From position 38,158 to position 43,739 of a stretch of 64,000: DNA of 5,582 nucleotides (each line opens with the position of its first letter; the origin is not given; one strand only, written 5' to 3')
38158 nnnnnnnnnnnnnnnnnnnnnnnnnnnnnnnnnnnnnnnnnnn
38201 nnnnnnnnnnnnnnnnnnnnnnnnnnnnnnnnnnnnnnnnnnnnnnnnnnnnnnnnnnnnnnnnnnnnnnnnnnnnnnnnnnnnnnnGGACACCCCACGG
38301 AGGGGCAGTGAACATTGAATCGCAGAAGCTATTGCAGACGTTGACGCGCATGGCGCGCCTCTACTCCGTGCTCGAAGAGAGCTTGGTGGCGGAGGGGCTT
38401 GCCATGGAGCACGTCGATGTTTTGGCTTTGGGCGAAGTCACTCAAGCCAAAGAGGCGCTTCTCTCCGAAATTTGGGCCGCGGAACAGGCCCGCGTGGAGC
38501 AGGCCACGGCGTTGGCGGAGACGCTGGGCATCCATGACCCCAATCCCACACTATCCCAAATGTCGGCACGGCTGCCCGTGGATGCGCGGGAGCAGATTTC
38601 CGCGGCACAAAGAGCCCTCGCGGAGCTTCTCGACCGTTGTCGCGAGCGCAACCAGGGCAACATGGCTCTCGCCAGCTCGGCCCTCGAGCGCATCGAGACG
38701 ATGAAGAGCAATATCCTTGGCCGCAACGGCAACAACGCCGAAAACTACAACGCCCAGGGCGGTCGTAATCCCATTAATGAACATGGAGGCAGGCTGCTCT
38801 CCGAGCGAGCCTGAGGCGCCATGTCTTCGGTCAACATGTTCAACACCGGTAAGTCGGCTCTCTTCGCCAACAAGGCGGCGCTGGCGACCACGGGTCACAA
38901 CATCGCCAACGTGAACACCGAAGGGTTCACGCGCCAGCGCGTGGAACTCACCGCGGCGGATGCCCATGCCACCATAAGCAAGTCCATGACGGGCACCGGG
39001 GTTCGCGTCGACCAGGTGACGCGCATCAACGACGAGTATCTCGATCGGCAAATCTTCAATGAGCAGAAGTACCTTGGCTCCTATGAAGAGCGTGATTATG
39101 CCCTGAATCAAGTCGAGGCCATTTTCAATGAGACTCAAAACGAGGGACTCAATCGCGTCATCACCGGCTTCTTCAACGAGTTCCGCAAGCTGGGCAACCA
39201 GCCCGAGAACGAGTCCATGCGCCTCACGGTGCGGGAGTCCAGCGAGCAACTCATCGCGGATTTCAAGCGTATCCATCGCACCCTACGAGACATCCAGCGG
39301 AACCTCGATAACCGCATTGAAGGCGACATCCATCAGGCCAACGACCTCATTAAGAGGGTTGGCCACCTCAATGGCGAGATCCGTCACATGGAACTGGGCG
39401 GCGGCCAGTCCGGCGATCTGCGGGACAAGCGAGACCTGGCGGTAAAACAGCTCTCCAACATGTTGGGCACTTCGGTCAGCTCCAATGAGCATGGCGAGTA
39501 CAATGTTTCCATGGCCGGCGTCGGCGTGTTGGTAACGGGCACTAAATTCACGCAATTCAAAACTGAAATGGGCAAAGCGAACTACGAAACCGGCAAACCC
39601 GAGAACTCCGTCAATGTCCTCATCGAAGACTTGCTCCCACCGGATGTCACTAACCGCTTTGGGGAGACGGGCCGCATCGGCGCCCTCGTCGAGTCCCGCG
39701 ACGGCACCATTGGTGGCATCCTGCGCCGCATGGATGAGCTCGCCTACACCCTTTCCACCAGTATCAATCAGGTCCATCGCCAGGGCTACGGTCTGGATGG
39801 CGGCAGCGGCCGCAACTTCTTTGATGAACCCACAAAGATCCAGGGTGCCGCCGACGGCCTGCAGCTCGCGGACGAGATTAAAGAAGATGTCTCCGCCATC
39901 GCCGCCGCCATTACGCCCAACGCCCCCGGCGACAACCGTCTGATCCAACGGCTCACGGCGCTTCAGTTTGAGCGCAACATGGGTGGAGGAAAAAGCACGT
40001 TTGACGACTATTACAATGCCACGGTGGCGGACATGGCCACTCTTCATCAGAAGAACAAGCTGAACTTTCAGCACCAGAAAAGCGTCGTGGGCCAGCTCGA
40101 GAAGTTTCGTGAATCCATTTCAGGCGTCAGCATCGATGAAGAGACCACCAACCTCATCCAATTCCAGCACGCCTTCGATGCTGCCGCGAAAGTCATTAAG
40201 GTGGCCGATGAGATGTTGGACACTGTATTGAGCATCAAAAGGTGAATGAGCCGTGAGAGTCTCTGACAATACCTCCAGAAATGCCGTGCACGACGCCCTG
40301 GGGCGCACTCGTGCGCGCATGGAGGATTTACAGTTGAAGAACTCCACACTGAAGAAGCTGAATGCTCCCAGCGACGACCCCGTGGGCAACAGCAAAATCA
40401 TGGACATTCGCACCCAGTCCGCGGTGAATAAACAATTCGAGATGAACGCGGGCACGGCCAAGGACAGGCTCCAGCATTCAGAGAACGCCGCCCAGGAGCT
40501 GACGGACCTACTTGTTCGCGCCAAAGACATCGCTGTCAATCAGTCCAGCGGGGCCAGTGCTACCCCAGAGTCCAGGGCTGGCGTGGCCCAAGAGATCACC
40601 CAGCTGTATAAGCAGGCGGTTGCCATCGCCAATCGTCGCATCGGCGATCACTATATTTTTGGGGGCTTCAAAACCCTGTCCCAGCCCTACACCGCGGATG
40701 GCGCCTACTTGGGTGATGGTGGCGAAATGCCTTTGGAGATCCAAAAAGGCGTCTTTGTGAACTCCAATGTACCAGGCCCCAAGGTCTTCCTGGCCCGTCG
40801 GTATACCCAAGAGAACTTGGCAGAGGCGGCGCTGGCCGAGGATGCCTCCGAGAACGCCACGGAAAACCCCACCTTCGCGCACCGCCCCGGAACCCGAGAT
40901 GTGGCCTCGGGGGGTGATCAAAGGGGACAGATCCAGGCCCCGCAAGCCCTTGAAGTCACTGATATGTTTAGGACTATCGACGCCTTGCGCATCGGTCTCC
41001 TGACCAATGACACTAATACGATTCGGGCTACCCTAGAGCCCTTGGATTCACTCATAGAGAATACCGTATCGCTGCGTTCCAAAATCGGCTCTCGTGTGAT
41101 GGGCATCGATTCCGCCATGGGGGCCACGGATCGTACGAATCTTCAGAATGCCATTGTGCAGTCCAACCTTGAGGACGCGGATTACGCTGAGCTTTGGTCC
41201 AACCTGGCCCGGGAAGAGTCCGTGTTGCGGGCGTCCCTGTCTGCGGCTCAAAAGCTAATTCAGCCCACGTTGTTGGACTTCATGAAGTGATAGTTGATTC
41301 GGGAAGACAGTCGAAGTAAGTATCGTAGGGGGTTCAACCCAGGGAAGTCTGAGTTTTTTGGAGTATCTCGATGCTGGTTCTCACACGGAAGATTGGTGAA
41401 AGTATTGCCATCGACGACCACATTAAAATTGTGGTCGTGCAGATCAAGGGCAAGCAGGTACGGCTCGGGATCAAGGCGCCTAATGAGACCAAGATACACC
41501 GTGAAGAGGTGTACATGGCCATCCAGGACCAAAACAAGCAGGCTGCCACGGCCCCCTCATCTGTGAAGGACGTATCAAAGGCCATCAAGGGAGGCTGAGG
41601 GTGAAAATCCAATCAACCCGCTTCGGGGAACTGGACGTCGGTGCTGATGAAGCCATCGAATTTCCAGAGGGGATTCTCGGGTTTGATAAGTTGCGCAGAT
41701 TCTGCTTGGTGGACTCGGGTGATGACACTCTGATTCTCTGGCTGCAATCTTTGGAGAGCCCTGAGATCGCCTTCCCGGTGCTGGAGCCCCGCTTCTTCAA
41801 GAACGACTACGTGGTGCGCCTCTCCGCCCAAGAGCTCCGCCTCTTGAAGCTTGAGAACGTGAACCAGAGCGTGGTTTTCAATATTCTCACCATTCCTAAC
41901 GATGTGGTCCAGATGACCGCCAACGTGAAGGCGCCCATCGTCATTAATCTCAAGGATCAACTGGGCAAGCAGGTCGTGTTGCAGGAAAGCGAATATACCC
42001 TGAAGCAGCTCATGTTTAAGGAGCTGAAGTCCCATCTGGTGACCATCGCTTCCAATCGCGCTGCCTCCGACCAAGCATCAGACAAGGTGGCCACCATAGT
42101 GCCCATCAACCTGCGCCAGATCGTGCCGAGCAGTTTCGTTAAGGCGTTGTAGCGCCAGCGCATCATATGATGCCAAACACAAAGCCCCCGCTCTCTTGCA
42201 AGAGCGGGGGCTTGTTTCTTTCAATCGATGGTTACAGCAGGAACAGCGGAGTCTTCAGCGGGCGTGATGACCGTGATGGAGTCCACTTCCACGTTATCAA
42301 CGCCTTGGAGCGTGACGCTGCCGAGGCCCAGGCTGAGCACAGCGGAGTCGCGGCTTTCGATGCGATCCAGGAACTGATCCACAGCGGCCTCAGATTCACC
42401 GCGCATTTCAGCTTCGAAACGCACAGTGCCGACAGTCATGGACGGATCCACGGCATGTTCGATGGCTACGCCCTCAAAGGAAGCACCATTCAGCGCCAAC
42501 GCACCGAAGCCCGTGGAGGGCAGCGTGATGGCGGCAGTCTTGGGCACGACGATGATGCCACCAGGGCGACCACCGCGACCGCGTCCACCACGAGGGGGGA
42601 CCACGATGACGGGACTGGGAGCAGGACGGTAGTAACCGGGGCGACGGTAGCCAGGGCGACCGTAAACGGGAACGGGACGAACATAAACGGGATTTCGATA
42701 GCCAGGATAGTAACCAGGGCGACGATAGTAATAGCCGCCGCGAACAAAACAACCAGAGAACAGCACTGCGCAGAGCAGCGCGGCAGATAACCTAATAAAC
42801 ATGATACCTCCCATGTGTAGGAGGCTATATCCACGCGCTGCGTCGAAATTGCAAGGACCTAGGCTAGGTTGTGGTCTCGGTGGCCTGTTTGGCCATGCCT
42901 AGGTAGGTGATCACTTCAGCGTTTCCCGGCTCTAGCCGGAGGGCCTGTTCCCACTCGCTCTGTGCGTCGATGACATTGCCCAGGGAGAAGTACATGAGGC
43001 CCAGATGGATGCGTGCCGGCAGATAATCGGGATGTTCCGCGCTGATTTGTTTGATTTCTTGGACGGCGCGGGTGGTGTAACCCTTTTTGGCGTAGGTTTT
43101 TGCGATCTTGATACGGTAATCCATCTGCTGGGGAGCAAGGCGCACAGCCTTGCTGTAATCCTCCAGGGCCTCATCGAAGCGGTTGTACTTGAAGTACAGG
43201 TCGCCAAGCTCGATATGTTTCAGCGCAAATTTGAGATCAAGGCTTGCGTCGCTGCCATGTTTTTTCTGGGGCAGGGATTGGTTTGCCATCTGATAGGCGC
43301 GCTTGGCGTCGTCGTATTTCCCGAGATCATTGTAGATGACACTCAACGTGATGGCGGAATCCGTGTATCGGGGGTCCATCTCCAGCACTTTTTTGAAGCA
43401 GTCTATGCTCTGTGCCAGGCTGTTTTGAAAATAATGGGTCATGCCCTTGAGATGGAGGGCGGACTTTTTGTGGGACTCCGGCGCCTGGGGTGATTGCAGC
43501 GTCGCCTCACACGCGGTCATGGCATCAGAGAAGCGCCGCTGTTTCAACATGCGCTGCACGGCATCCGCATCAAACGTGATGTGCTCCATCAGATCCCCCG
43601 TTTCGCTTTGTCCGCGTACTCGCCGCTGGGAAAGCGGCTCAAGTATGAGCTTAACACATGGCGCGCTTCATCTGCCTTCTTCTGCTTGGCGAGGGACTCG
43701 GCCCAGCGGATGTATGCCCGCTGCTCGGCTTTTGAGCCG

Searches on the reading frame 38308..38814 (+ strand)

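Call 75: search_protein_families(library=pfam, proteins=[window:38308-38814:+], max_evalue=0.0001)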
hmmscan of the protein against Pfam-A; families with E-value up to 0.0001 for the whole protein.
window:38308-38814:+ (168 aa): 1 family
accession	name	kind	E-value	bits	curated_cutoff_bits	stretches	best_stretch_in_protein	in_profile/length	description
PF05130.17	FlgN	-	8.4e-18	65.6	30.5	1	4-153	2-145/147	FlgN protein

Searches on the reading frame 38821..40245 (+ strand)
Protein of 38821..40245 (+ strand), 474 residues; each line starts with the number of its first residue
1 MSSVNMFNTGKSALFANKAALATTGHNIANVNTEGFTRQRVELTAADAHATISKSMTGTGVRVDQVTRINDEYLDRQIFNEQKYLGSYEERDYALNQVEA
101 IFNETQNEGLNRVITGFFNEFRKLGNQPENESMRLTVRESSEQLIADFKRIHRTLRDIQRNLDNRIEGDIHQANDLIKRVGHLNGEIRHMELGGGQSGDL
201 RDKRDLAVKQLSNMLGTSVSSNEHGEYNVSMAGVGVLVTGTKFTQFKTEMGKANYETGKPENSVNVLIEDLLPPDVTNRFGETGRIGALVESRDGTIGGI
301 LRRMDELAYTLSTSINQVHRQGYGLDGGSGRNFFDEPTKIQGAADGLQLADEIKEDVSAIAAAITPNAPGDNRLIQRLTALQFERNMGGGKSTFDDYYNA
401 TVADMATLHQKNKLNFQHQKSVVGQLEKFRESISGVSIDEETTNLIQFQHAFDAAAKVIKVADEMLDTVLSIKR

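Call 75: search_protein_families(library=pfam, proteins=[window:38821-40245:+], max_evalue=0.0001)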
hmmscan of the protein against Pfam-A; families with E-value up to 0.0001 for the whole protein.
window:38821-40245:+ (474 aa): 3 families
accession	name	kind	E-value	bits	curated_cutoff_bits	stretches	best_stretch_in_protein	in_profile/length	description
PF22638.1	FlgK_D1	-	1.3e-52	179.2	28.6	1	95-334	1-233/233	Flagellar hook-associated protein FlgK helical domain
PF06429.18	Flg_bbr_C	-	1.9e-13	50.2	23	1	433-471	7-45/46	Flagellar basal body rod FlgEFG protein C-terminal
PF00460.25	Flg_bb_rod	-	5.3e-07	29.9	20.7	1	7-37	1-31/31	Flagella basal body rod protein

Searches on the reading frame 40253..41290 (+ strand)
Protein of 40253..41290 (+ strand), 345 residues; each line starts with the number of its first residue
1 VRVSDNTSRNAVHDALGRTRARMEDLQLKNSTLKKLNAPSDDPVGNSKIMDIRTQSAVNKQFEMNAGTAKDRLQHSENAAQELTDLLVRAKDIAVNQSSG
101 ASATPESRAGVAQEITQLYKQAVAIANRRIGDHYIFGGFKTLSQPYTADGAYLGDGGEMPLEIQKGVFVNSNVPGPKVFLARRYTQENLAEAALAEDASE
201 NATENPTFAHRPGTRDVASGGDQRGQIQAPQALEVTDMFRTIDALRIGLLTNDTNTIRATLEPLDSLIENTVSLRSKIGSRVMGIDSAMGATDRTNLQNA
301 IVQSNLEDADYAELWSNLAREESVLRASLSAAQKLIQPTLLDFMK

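Call 75: search_protein_families(library=pfam, proteins=[window:40253-41290:+], max_evalue=0.0001)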
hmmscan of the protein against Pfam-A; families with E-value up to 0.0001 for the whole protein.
window:40253-41290:+ (345 aa): 1 family
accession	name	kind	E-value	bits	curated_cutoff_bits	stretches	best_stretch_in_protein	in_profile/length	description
PF00669.25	Flagellin_N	-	2.2e-12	47.7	26.6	1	3-128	1-125/139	Bacterial flagellin N-terminal helical region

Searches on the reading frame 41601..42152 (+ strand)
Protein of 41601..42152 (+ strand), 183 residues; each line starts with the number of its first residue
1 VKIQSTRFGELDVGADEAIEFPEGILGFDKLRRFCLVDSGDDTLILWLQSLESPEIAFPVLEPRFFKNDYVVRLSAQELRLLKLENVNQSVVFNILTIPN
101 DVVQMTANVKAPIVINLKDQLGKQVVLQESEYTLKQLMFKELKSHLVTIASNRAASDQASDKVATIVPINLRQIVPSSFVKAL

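Call 75: search_protein_families(library=pfam, proteins=[window:41601-42152:+], max_evalue=0.0001)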
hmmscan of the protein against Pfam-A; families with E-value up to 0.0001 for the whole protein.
window:41601-42152:+ (183 aa): 1 family
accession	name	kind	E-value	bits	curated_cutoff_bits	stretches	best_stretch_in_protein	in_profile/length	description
PF02623.20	FliW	-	3.7e-38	130.5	25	1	19-136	1-120/122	FliW protein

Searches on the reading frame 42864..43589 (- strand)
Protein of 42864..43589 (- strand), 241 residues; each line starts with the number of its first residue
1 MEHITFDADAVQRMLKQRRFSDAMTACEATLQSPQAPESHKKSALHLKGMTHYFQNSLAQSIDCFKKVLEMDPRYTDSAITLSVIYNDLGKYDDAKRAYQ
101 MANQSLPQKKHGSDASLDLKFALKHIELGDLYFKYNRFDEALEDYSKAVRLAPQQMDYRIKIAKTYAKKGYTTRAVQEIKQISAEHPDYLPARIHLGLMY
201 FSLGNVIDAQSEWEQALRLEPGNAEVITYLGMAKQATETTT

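Call 76: search_protein_families(library=pfam, proteins=[window:42864-43589:-], max_evalue=0.0001)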
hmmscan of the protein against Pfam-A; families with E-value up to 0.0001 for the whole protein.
window:42864-43589:- (241 aa): 19 families
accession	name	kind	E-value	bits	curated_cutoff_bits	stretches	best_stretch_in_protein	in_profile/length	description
PF07719.23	TPR_2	-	1.5e-23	81.4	27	1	125-154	4-33/34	Tetratricopeptide repeat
PF00515.34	TPR_1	-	5.4e-23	80.2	27.8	1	125-154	4-33/34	Tetratricopeptide repeat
PF13181.12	TPR_8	-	2.4e-19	68.2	25.7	0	127-154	6-33/34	Tetratricopeptide repeat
PF13414.12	TPR_11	-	2.4e-18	66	26.8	1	129-170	1-42/42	TPR repeat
PF13428.12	TPR_14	-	2e-16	59.3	23.5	0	127-164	6-43/44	Tetratricopeptide repeat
PF14559.12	TPR_19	-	6.4e-15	55.7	25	1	135-189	4-58/68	Tetratricopeptide repeat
PF23914.1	TPR_CcmH_CycH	-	8.6e-13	48.9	42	1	128-223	56-154/158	Cytochrome c-type biogenesis protein H TPR domain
PF13432.12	TPR_16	-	1.9e-12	47.8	32.7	0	127-182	2-57/65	Tetratricopeptide repeat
PF13431.12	TPR_17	-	4.2e-12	45.8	24.4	0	64-96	1-33/34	Tetratricopeptide repeat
PF13424.12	TPR_12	-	1.7e-11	44.6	30.1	0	44-102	5-71/77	Tetratricopeptide repeat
PF13374.12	TPR_10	-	4.7e-08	33.2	27.5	0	78-100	4-26/42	Tetratricopeptide repeat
PF12895.13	ANAPC3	-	2.4e-07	31.4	27.2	0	17-100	2-80/82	Anaphase-promoting complex, cyclosome, subunit 3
PF13174.12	TPR_6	-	4.6e-07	30.5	26.3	0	84-102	8-26/33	Tetratricopeptide repeat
PF25062.1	ARM_TT21_N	-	1.1e-06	29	40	0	21-109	79-166/222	Tetratricopeptide repeat protein 21 N-terminal ARM repeat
PF13371.12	TPR_9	-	1.1e-06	28.9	35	0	131-188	4-61/73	Tetratricopeptide repeat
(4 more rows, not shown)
